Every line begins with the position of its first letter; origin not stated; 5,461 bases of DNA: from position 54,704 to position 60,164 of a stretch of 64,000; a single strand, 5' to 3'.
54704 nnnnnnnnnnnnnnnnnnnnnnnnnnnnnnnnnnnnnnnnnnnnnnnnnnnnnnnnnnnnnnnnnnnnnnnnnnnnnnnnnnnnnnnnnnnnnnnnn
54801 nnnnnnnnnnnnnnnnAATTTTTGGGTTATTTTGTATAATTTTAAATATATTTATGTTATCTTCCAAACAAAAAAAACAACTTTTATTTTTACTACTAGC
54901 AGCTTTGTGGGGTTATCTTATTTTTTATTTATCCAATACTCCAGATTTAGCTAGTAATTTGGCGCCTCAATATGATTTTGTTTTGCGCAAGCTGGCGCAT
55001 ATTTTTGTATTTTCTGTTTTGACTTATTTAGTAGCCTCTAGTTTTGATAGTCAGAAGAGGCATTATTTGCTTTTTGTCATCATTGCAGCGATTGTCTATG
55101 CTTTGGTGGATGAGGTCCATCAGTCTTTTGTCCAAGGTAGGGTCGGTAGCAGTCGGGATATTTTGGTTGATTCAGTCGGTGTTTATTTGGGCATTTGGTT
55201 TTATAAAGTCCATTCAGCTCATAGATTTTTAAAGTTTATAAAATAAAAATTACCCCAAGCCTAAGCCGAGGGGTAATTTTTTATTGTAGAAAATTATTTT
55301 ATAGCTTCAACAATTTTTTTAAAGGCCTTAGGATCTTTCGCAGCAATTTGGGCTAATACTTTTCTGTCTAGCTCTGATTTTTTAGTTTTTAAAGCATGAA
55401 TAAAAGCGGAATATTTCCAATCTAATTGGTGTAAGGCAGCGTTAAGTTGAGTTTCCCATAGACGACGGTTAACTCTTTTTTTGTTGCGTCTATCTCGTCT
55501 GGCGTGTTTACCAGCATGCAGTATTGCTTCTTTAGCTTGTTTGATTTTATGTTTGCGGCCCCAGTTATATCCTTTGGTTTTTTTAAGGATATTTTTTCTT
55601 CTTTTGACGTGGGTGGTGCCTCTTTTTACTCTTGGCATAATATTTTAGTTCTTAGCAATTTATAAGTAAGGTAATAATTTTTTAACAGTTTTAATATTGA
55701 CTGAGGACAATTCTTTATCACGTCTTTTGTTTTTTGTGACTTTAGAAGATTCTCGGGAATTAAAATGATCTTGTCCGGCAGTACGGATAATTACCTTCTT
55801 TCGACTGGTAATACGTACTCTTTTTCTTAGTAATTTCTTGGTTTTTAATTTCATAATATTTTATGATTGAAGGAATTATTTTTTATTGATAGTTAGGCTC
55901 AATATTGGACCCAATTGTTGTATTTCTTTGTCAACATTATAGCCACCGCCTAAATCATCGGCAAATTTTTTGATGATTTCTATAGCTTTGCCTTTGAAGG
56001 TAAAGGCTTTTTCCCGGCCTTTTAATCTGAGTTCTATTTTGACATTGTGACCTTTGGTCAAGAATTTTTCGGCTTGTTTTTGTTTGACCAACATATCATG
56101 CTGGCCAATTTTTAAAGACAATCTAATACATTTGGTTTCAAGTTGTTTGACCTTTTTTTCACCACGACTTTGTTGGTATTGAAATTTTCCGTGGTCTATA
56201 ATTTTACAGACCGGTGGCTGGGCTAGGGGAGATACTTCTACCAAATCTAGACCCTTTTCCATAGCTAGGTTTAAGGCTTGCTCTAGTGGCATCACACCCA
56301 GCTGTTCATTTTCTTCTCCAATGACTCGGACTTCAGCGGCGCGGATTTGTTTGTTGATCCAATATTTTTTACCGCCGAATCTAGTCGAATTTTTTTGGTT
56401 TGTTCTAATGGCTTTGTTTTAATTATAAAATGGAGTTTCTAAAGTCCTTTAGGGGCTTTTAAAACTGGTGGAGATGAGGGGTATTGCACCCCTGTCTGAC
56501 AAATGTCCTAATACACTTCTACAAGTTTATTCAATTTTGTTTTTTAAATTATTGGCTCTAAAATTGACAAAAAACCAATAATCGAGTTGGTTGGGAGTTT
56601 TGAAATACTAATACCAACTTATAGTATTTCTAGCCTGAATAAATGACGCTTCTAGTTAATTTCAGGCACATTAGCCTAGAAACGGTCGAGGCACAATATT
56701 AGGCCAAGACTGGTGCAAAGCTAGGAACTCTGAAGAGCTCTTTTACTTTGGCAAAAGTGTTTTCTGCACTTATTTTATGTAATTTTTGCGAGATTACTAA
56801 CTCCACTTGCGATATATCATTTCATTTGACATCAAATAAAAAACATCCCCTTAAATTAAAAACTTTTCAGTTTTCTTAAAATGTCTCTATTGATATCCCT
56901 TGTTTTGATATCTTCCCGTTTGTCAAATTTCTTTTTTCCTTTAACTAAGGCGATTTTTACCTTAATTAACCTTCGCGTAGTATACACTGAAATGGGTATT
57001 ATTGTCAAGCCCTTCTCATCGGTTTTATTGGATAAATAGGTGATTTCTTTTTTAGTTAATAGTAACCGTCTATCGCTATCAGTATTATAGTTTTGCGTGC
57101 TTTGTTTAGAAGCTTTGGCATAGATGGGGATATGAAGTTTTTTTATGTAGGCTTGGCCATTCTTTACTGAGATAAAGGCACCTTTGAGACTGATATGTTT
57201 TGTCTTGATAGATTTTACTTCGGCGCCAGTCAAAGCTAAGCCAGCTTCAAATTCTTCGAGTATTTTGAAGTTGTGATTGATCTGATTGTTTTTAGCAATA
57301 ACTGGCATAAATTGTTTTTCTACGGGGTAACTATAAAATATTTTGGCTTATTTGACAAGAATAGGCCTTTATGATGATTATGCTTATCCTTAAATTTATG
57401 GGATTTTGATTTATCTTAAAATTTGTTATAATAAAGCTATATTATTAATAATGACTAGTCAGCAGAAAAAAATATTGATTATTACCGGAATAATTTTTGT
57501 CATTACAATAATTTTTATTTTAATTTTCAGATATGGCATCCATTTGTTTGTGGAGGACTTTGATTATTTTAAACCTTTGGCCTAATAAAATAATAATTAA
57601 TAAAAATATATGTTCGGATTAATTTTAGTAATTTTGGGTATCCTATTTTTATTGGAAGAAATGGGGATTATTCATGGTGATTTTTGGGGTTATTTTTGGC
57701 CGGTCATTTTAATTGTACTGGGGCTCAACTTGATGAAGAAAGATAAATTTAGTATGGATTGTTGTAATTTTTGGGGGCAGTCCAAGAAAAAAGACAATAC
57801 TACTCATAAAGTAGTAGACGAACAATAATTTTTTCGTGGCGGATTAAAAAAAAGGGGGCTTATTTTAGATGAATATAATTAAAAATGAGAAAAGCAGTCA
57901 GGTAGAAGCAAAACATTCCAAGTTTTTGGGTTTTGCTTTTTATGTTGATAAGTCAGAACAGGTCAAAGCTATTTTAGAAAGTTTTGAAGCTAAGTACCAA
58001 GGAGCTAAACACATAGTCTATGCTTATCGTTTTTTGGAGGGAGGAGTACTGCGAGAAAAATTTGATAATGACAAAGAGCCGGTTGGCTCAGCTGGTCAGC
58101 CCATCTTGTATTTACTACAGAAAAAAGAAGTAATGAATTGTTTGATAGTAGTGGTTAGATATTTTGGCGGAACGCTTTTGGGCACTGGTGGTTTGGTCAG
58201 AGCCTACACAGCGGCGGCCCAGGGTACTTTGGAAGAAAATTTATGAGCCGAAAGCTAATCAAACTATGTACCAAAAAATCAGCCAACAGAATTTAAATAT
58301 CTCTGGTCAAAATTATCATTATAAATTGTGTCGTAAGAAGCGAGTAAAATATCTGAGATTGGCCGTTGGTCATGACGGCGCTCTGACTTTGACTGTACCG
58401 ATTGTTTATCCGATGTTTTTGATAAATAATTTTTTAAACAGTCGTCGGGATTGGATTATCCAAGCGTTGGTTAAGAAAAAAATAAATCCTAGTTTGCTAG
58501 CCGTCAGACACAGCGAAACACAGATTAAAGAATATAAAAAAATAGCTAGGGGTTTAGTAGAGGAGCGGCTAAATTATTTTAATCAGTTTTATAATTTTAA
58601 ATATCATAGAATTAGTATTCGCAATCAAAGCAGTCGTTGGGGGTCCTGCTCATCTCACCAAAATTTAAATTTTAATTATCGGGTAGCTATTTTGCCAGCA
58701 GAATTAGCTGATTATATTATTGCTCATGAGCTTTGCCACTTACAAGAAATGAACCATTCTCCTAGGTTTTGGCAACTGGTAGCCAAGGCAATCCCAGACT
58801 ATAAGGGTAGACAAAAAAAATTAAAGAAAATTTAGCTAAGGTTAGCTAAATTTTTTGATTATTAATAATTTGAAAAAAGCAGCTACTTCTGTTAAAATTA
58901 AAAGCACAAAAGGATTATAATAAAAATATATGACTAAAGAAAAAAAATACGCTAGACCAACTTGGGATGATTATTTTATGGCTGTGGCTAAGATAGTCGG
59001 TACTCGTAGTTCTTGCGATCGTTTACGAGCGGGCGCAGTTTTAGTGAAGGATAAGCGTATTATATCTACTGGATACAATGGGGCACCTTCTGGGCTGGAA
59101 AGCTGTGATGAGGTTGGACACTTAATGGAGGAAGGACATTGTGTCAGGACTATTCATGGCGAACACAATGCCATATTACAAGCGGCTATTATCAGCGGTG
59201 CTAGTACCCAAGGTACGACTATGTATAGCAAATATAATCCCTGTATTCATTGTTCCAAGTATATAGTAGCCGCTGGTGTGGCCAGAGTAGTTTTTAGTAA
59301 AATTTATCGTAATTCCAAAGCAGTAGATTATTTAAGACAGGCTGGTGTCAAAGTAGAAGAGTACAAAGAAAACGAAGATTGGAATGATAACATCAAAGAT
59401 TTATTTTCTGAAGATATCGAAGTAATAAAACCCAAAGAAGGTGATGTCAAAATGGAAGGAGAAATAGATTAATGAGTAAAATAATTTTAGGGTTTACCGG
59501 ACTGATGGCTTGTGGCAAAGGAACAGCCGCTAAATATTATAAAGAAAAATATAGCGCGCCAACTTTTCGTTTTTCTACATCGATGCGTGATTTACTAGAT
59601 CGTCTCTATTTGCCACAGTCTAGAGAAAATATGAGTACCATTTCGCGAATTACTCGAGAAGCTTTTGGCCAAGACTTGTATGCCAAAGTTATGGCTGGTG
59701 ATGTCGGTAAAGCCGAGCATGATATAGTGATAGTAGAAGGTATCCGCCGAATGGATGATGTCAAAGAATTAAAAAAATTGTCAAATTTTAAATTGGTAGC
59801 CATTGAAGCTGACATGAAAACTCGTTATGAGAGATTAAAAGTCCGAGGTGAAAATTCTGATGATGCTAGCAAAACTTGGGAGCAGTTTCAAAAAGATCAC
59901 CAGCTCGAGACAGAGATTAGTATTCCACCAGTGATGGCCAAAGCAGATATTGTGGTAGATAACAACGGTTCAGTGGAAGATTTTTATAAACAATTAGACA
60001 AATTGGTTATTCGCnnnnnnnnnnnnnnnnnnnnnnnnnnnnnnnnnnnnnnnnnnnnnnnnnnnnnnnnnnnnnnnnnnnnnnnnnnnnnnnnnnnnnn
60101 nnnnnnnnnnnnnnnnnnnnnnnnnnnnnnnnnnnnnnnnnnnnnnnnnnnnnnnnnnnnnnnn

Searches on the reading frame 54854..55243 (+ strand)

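Call 37: search_protein_families(library=pfam, proteins=[window:54854-55243:+], max_evalue=0.001)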
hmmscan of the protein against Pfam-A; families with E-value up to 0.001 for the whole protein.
window:54854-55243:+ (130 aa): 1 family
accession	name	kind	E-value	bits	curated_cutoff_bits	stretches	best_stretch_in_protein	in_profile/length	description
PF04892.17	VanZ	-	2.4e-16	61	30.1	1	12-119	1-124/126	VanZ like family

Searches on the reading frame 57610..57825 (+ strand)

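Call 37: search_protein_families(library=pfam, proteins=[window:57610-57825:+], max_evalue=0.001)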
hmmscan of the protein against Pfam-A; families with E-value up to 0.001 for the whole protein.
window:57610-57825:+ (72 aa): 2 families
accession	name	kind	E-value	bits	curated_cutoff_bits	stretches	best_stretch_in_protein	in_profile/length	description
PF18917.5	LiaI-LiaF-like_TM1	-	9.1e-13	48.5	27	1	2-41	3-41/42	LiaI-LiaF-like transmembrane region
PF22570.1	LiaF-TM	-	6.4e-11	43.4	27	1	2-46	2-46/98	LiaF transmembrane domain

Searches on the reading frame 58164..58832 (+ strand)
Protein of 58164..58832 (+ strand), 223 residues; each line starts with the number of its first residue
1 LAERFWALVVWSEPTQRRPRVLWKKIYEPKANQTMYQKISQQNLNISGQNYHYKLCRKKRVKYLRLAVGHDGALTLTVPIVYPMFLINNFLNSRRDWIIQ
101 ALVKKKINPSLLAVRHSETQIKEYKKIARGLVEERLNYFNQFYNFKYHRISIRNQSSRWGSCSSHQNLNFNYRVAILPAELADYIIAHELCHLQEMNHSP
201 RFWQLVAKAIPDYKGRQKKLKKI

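Call 37: search_protein_families(library=pfam, proteins=[window:58164-58832:+], max_evalue=0.001)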
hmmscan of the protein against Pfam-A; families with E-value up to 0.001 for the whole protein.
window:58164-58832:+ (223 aa): 1 family
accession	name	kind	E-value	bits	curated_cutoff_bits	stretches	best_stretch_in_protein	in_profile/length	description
PF01863.23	YgjP-like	-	2.3e-42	145.8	26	1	122-222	106-206/207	YgjP-like, metallopeptidase domain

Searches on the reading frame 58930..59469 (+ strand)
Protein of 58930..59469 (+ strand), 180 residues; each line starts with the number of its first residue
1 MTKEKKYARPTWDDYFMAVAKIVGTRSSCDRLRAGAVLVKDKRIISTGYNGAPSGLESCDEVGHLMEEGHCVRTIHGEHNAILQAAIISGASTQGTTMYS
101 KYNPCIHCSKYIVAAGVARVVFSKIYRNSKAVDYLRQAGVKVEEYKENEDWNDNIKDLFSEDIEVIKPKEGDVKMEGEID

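Call 37: search_protein_families(library=pfam, proteins=[window:58930-59469:+], max_evalue=0.001)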
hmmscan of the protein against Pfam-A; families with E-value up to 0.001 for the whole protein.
window:58930-59469:+ (180 aa): 2 families
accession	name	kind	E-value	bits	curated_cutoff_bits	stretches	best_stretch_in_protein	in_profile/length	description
PF00383.29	dCMP_cyt_deam_1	-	2.7e-23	82.2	25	1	11-123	2-101/102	Cytidine and deoxycytidylate deaminase zinc-binding region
PF14437.12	MafB19-deam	-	9.5e-17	61.7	27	1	12-134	3-111/142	MafB19-like deaminase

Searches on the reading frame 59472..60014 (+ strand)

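Call 37: search_protein_families(library=pfam, proteins=[window:59472-60014:+], max_evalue=0.001)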
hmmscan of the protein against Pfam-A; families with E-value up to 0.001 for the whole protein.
window:59472-60014:+ (181 aa): 3 families
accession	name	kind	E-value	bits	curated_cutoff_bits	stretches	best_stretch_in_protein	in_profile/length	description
PF13207.12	AAA_17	-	2.7e-09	37.8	27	1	9-138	1-134/136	AAA domain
PF13238.12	AAA_18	-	4.4e-08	34.1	29.4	1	8-131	3-117/128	AAA domain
PF21448.3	DNMK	-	6.4e-05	23.1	27.1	0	8-65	5-60/232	Deoxynucleotide monophosphate kinase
